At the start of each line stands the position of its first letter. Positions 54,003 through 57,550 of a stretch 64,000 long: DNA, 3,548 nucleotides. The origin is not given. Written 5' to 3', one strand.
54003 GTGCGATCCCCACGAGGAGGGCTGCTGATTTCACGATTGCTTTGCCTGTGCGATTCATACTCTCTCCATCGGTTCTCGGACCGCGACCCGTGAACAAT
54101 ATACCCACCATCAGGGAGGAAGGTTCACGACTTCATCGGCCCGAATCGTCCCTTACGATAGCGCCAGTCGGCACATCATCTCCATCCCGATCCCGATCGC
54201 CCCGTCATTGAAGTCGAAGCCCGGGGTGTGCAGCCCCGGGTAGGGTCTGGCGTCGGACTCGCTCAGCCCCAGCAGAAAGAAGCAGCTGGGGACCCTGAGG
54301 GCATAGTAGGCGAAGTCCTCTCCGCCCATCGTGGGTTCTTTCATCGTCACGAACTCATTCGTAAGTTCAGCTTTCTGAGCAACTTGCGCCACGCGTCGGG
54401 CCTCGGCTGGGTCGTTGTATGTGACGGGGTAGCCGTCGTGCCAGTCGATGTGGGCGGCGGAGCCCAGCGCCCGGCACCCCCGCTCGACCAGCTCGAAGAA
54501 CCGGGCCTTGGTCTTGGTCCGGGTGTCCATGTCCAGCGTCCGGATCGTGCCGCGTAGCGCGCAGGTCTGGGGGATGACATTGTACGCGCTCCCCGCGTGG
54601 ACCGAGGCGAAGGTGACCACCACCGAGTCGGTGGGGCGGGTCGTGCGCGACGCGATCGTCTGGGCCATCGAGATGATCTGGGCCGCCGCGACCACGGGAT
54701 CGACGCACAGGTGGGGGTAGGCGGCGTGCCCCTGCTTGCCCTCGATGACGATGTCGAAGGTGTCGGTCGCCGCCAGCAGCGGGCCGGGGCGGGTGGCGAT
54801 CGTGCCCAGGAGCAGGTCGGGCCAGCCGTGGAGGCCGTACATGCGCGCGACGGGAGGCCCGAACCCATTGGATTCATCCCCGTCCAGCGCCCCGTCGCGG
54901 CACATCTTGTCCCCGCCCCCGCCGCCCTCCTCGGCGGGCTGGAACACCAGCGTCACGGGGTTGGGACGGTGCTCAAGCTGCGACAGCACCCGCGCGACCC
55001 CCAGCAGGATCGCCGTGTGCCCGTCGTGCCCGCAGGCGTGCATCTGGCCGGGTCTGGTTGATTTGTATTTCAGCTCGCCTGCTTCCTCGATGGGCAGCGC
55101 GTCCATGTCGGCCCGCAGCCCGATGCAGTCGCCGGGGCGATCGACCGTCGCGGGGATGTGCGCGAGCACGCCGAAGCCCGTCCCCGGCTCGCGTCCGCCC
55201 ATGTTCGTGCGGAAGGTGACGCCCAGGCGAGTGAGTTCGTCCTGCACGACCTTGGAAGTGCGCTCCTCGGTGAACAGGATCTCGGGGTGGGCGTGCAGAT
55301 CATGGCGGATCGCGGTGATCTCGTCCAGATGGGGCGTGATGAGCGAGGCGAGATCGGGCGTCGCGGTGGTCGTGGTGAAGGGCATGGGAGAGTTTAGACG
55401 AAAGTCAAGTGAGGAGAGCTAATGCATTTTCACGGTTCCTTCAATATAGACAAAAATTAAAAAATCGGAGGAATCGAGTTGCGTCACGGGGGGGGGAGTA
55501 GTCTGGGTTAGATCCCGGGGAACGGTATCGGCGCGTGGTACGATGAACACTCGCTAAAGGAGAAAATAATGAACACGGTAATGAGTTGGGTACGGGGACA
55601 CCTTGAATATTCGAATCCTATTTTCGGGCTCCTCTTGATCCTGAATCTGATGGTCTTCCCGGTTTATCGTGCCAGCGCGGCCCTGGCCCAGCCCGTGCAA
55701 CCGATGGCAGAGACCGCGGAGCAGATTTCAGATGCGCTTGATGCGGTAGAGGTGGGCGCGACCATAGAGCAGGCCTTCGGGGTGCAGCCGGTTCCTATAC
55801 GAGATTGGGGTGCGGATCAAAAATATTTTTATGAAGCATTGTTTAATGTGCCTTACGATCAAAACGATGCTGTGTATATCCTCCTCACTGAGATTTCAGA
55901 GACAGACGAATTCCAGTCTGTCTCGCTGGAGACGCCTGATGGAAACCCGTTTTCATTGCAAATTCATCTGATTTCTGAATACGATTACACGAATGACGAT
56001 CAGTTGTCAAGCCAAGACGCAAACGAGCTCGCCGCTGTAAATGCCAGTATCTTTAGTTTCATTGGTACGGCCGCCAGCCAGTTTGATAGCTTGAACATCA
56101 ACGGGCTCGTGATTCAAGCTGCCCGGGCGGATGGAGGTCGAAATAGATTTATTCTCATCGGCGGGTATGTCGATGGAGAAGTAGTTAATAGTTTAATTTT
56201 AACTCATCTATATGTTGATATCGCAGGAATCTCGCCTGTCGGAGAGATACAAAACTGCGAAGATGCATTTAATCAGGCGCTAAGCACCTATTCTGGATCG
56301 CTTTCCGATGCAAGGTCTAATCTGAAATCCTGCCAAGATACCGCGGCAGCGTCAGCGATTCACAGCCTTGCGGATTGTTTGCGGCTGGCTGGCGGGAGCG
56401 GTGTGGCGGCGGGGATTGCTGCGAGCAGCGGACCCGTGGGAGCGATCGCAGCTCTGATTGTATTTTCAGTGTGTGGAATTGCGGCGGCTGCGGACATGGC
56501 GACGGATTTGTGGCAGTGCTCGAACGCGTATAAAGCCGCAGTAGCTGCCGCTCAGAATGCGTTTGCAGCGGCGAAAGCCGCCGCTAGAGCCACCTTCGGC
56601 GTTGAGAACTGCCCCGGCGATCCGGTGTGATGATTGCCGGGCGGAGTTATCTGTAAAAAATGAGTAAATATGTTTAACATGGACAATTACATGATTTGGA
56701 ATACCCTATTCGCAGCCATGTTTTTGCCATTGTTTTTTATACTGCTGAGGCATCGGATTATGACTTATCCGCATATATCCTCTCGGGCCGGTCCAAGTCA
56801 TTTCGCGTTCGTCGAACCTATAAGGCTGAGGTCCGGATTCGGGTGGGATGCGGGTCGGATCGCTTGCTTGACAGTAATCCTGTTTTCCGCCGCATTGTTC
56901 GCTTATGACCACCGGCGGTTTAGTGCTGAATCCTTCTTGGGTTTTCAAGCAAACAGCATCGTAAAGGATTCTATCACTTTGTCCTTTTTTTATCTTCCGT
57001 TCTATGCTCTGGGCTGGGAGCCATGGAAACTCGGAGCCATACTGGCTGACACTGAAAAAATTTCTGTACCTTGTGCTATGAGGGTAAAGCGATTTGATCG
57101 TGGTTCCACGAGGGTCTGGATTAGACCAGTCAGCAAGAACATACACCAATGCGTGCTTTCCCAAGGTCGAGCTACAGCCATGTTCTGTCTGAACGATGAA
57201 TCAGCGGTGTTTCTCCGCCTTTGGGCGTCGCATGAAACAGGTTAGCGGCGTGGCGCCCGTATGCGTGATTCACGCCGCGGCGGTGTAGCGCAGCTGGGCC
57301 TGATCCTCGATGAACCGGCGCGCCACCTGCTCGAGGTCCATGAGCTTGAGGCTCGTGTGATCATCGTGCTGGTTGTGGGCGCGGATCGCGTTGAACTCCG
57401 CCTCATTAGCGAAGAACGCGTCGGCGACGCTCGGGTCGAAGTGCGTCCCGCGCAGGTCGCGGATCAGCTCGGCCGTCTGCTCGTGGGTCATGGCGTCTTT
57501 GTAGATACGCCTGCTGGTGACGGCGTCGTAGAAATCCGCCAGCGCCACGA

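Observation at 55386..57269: Compositionally foreign two-gene cassette: exported Cys-rich protein with a Gly/Ala-zipper membrane segment plus a small polytopic membrane protein (toxin/immunity-like, no family I recognise)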

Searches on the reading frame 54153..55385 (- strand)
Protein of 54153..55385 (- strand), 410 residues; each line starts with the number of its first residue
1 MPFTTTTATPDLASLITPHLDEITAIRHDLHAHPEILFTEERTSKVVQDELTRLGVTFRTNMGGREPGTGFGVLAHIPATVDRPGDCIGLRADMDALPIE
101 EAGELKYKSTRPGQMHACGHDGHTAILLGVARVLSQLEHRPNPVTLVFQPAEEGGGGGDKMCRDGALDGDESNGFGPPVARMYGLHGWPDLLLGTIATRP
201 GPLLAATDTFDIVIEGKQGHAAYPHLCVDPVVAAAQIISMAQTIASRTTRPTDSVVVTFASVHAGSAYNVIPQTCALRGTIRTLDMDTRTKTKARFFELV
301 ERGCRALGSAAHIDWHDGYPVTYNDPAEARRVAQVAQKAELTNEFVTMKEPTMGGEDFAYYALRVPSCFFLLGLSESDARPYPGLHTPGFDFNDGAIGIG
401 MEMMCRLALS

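Call 3: search_protein_families(library=pfam, proteins=[window:54153-55385:-], max_evalue=0.1)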
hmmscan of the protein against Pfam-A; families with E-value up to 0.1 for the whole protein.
window:54153-55385:- (410 aa): 2 families
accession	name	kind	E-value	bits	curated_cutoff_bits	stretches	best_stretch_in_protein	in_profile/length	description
PF01546.33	Peptidase_M20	-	4e-41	141.6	24.6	1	90-409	2-205/206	Peptidase family M20/M25/M40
PF07687.19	M20_dimer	-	1.6e-13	51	21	1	209-302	8-101/107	Peptidase dimerisation domain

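Call 12: find_related_loci(query=window:54153-55385:-, collection=genome_contigs, flank=8000)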
Query window:54153-55385:- (410 aa) in genome_contigs; peptide patterns used: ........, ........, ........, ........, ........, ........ (x = any residue, [..] = any of these).
599 stretches matched a pattern (row limit reached: there are more); 566 encode a relative of the query (tblastn E <= 1e-3); the best 80 are kept; 80 distinct loci.
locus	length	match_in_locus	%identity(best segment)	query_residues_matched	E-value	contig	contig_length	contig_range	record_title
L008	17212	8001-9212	79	7-410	0e+0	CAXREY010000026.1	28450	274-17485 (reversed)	MAG: Phycisphaerales bacterium UBA1924 isolate YZ09aB_2.21 genome assembly, contig: k141_483905, whole genome shotgun se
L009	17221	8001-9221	78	1-410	0e+0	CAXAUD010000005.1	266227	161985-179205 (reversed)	MAG TPA_asm: uncultured Phycisphaerales bacterium isolate ERR594358_binner12_Refined_5 genome assembly, contig: ERZ27724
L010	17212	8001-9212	79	7-410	0e+0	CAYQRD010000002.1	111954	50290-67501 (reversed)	MAG TPA_asm: uncultured Phycisphaeraceae bacterium isolate binchicken_co208_89 genome assembly, contig: NODE_135_length_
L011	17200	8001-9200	76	11-410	0e+0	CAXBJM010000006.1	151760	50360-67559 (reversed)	MAG TPA_asm: uncultured bacterium isolate ERR2762130_maxbin2_13 genome assembly, contig: ERZ3421648.73, whole genome sho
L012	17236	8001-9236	71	4-410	0e+0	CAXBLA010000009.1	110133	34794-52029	MAG TPA_asm: uncultured bacterium isolate ERR2762120_binner12_Refined_13 genome assembly, contig: ERZ3421961.165, whole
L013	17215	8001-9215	63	2-410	2e-173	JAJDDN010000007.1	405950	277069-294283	MAG: Phycisphaerales bacterium isolate OFTM189 OFTM189_6, whole genome shotgun sequence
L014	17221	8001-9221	78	1-410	0e+0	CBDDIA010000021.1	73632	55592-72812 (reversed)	MAG: Phycisphaerales bacterium isolate c7069bff-05d5-4e62-a3ea-b3637d8d6532 genome assembly, contig: contig_21, whole ge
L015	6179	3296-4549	52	2-409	1e-140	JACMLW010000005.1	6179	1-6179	MAG: Phycisphaerales bacterium isolate ES-bin-47 ES-bin-47-contig-k141_322736, whole genome shotgun sequence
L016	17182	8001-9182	56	12-410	2e-139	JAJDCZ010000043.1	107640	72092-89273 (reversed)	MAG: Phycisphaerales bacterium isolate OFTM204 OFTM204_42, whole genome shotgun sequence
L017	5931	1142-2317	52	12-409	5e-133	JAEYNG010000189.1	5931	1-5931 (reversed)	MAG: Planctomycetota bacterium isolate OH_CBB_102 k127_648475, whole genome shotgun sequence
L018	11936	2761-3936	54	14-409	4e-131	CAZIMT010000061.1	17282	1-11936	MAG TPA_asm: uncultured Phycisphaeraceae bacterium isolate SRP128246_co1_508 genome assembly, contig: NODE_7150_length_1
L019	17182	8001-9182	53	16-409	1e-129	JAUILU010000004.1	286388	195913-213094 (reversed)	MAG: Phycisphaerae bacterium isolate Co_bin.58 NODE_382_length_286388_cov_2.978942, whole genome shotgun sequence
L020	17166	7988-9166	51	12-410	2e-128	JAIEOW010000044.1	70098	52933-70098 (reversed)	MAG: Phycisphaerales bacterium isolate co.spades.DASTOOL.1kb_150 c_000000443870, whole genome shotgun sequence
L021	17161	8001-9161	52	15-408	3e-127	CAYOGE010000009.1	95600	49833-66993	MAG TPA_asm: uncultured Phycisphaeraceae bacterium isolate binchicken_co322_138 genome assembly, contig: NODE_425_length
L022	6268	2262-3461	50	2-409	2e-126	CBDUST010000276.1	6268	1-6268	MAG TPA_asm: uncultured bacterium isolate SRR22302372_binner13_Refined_15 genome assembly, contig: ERZ25748031.2744, who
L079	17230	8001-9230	71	1-410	0e+0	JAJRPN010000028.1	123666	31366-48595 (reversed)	MAG: Planctomycetota bacterium isolate Dive100_bin1.59 k141_794545, whole genome shotgun sequence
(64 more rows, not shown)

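Call 87: search_protein_families(library=pfam, proteins=[L013:13901-14914:-, L013:13099-13725:-, L013:9802-10446:-, L013:10446-11546:-], max_evalue=0.1)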
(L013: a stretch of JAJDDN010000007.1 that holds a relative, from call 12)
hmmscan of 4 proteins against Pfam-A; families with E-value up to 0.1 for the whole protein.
L013:13901-14914:- (337 aa): 0 families

L013:13099-13725:- (208 aa): 3 families
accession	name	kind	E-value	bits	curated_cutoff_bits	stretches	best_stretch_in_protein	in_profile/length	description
PF12773.13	DZR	-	0.0043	17.6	27.3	1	179-205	8-33/45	Double zinc ribbon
PF07191.17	Zn_ribbon_6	-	0.05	14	25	1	177-207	10-40/67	Double zinc ribbon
PF13240.11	Zn_Ribbon_1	-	0.057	13.7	25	0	179-192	9-22/23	zinc-ribbon domain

L013:9802-10446:- (214 aa): 0 families

L013:10446-11546:- (366 aa): 0 families

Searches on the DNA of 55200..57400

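Call 73: search_rna_families(source=window, start=55200, end=57400, threshold=evalue, max_evalue=1)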
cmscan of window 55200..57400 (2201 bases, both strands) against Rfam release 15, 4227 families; matches with E-value up to 1: 2.
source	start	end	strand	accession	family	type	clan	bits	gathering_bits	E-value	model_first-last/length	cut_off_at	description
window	56108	56274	+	RF00552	rncO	Cis-reg;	-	20.7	43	0.11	1-214/214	no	rncO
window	56476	56592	+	RF01390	isrG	Gene; sRNA;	-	15.8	100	0.18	1-279/279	no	isrG Hfq binding RNA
